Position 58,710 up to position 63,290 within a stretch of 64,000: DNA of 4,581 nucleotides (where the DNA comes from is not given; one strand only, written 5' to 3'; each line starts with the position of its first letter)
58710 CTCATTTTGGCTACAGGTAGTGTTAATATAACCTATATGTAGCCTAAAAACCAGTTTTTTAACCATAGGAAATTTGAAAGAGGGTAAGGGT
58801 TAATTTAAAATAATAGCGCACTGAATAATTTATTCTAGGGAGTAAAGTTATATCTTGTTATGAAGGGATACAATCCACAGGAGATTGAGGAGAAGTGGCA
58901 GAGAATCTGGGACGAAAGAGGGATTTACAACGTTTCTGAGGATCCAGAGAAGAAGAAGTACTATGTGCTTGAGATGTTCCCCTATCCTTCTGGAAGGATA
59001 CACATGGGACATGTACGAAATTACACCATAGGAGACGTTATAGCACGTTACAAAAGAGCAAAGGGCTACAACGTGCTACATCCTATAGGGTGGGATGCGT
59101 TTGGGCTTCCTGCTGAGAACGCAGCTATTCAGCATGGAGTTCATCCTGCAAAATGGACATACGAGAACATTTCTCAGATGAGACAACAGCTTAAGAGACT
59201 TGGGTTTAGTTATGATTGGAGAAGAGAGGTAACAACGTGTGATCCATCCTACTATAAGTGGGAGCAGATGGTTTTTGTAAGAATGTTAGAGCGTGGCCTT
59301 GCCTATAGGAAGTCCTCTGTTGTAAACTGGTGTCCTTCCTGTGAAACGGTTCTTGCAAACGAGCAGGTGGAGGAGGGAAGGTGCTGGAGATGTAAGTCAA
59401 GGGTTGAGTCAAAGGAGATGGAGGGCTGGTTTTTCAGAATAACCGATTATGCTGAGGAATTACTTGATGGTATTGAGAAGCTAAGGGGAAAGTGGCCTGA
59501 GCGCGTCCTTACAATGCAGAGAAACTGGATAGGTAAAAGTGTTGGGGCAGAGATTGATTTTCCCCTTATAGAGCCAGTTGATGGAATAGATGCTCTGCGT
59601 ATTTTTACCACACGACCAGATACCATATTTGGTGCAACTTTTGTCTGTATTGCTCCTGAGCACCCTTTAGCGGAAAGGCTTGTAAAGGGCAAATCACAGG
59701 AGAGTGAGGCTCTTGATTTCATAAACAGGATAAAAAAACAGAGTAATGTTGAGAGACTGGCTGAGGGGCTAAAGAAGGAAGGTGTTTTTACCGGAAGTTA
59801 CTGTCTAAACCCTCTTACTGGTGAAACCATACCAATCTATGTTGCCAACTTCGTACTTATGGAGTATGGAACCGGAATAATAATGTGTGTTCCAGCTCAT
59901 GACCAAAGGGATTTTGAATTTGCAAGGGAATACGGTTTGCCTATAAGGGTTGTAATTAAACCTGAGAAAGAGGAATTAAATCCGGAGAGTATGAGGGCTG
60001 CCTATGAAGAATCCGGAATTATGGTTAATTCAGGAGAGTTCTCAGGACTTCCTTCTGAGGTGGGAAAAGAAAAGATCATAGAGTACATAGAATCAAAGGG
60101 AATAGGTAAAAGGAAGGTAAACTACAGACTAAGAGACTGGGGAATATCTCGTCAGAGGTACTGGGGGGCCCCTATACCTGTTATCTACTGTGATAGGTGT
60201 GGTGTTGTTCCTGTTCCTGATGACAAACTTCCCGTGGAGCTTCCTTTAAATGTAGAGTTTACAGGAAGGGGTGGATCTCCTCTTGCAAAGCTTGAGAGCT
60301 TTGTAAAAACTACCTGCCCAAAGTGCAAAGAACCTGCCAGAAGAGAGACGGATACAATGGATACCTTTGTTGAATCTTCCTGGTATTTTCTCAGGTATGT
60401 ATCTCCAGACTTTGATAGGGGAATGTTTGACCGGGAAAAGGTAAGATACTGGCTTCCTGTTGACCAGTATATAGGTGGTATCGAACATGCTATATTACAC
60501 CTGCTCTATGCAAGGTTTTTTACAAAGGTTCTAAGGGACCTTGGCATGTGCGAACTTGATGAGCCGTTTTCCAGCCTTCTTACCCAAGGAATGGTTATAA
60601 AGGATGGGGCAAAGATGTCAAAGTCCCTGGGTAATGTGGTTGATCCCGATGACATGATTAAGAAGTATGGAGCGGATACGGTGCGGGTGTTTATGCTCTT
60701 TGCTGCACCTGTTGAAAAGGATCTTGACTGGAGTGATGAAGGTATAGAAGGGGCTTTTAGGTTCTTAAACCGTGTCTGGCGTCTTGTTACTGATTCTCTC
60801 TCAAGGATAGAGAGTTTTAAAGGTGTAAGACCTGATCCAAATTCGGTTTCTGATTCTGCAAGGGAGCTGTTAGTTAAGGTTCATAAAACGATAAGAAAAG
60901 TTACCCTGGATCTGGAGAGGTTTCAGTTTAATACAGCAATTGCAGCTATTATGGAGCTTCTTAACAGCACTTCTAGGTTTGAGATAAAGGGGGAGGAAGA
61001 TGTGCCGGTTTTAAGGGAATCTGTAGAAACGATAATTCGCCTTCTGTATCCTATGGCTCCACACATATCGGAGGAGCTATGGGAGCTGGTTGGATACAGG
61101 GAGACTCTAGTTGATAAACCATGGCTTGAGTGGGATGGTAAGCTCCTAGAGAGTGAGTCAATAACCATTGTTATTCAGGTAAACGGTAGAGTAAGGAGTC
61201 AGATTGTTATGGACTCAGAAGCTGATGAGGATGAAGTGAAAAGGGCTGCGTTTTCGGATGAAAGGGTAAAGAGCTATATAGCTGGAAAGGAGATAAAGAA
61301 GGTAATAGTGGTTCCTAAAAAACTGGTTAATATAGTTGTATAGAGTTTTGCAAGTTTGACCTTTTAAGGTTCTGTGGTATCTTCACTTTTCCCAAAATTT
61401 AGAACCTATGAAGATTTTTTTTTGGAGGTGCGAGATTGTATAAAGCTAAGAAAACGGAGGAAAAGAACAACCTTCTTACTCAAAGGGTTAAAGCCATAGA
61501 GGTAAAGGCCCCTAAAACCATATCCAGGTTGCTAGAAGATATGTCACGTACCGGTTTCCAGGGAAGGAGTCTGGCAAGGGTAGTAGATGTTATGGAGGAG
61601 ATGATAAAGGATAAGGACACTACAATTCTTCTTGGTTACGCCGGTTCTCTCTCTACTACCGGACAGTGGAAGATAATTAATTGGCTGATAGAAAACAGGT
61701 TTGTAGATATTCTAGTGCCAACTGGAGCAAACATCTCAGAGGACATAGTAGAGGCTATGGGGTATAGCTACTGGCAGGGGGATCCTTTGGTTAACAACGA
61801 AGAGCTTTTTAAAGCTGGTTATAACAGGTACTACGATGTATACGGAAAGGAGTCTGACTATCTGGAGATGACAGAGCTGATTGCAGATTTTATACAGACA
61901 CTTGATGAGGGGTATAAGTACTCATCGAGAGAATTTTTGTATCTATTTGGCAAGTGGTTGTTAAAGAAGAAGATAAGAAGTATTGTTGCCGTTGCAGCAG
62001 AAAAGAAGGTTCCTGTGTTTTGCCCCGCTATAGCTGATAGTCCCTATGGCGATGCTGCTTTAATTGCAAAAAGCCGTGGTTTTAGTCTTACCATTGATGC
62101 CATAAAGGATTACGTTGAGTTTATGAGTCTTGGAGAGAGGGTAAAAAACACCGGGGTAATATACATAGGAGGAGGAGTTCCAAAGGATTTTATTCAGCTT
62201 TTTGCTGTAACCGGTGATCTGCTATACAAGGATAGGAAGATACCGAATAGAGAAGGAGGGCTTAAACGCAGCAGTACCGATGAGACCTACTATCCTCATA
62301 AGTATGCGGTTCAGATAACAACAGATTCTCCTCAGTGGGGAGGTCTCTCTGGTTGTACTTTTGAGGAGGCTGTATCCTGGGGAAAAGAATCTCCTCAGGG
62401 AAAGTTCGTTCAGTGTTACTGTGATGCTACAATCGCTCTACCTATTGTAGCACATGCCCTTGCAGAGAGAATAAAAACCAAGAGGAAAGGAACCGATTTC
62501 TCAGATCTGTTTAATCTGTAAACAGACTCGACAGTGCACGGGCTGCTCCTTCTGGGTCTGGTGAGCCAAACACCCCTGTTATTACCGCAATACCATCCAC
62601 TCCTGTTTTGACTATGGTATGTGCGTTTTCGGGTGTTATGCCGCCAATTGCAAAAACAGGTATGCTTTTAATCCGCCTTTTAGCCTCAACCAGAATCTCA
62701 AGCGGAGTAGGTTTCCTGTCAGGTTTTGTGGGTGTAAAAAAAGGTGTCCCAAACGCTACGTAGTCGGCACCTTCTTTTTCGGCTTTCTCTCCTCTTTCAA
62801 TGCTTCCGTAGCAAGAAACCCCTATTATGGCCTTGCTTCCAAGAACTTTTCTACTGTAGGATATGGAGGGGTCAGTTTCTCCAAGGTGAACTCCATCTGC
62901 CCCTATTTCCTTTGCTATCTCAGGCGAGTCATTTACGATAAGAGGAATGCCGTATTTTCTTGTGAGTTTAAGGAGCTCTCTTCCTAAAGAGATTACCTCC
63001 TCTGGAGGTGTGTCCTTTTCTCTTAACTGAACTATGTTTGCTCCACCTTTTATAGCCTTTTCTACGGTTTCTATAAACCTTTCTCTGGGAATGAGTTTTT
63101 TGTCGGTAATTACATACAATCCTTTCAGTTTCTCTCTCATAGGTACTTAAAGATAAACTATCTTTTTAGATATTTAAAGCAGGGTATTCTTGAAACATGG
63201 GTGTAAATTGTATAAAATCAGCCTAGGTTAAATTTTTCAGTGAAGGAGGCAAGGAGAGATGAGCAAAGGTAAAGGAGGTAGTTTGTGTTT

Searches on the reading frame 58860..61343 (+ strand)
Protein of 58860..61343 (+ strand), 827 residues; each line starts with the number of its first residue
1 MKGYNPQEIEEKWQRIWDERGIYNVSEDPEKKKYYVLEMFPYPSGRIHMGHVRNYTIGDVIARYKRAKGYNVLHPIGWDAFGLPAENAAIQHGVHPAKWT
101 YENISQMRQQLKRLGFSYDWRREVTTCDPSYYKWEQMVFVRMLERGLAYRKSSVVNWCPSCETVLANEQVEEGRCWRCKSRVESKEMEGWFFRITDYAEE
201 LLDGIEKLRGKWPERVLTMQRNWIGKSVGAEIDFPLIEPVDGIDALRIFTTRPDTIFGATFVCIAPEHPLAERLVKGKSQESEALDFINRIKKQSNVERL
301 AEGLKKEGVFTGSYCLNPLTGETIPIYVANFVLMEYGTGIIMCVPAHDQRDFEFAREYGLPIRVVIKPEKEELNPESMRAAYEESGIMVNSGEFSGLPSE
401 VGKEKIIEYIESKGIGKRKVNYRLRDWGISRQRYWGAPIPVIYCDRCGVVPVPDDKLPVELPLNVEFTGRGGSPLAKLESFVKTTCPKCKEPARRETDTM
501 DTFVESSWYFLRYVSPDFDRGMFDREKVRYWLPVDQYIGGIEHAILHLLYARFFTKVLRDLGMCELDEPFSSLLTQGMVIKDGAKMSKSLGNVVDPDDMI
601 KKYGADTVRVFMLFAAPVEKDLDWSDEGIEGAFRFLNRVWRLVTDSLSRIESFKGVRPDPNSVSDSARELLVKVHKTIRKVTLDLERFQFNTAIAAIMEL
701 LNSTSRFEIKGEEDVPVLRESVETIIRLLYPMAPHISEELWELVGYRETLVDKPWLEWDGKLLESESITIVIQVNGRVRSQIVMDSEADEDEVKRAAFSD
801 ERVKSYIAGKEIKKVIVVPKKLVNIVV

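Call 38: search_protein_families(library=pfam, proteins=[window:58860-61343:+], max_evalue=0.00001)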
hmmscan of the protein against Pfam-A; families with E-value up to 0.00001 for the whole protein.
window:58860-61343:+ (827 aa): 5 families
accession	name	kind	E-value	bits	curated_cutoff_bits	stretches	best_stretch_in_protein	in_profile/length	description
PF13603.12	tRNA-synt_1_2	-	3e-71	239.2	25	1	221-410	1-184/185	Leucyl-tRNA synthetase, editing domain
PF00133.28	tRNA-synt_1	-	1.5e-61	208.9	22.7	2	13-223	2-224/414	tRNA synthetases class I (I, L, M and V)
PF09334.17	tRNA-synt_1g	-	2.1e-39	135.8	20.1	2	36-181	3-145/391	tRNA synthetases class I (M)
PF08264.19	Anticodon_1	-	2.2e-24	86.4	25.1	1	668-790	2-144/148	Anticodon-binding domain of tRNA ligase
PF01406.26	tRNA-synt_1e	-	2.4e-12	47.3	27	1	571-632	239-299/301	tRNA synthetases class I (C) catalytic domain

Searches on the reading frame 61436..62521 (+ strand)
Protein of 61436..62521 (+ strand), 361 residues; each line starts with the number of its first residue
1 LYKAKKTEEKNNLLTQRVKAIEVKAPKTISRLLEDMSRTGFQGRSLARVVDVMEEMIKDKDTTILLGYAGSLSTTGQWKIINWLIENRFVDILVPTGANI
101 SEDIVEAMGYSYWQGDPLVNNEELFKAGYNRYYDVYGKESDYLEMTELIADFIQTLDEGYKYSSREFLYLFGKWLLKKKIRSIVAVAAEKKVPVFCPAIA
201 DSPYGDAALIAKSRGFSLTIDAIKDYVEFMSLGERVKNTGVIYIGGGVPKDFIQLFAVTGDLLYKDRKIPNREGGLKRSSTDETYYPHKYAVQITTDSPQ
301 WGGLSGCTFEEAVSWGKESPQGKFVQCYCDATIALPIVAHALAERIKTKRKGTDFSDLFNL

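Call 38: search_protein_families(library=pfam, proteins=[window:61436-62521:+], max_evalue=0.00001)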
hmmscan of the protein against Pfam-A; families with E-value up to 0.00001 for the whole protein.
window:61436-62521:+ (361 aa): 1 family
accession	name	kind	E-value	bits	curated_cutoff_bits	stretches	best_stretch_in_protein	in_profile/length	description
PF01916.23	DS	-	6e-90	301.9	27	1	32-341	2-287/288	Deoxyhypusine synthase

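Call 71: find_encoding_contigs(protein=window:61436-62521:+, flank=10000, max_places=1)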
Protein window:61436-62521:+ (361 aa): no gene with exactly this product is on record in the collection.

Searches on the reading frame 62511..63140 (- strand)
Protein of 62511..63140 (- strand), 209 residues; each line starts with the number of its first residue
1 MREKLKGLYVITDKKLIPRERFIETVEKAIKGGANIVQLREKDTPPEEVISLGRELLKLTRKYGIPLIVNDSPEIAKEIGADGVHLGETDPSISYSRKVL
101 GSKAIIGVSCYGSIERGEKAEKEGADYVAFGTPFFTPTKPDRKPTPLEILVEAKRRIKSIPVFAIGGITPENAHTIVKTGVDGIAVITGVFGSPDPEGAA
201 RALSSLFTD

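Call 73: find_encoding_contigs(protein=window:62511-63140:-, flank=10000, max_places=1)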
Protein window:62511-63140:- (209 aa): 2 contigs read that carry it; 1 place shown.
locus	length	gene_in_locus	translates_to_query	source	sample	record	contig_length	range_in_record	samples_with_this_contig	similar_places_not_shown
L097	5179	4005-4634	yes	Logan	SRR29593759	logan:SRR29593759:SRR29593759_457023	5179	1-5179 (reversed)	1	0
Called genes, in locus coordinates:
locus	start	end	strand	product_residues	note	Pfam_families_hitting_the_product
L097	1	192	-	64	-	?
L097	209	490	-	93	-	PF00708:Acylphosphatase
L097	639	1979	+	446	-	PF00291:PALP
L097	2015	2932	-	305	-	PF00005:ABC_tran, PF13304:AAA_21, PF27102:NodI_C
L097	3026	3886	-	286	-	-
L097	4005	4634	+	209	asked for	PF02581:TMP-TENI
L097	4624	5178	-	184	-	?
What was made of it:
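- Tried and rejected: Walking beyond the window end (calls 71, 73) gave no usable extension of the source contig.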
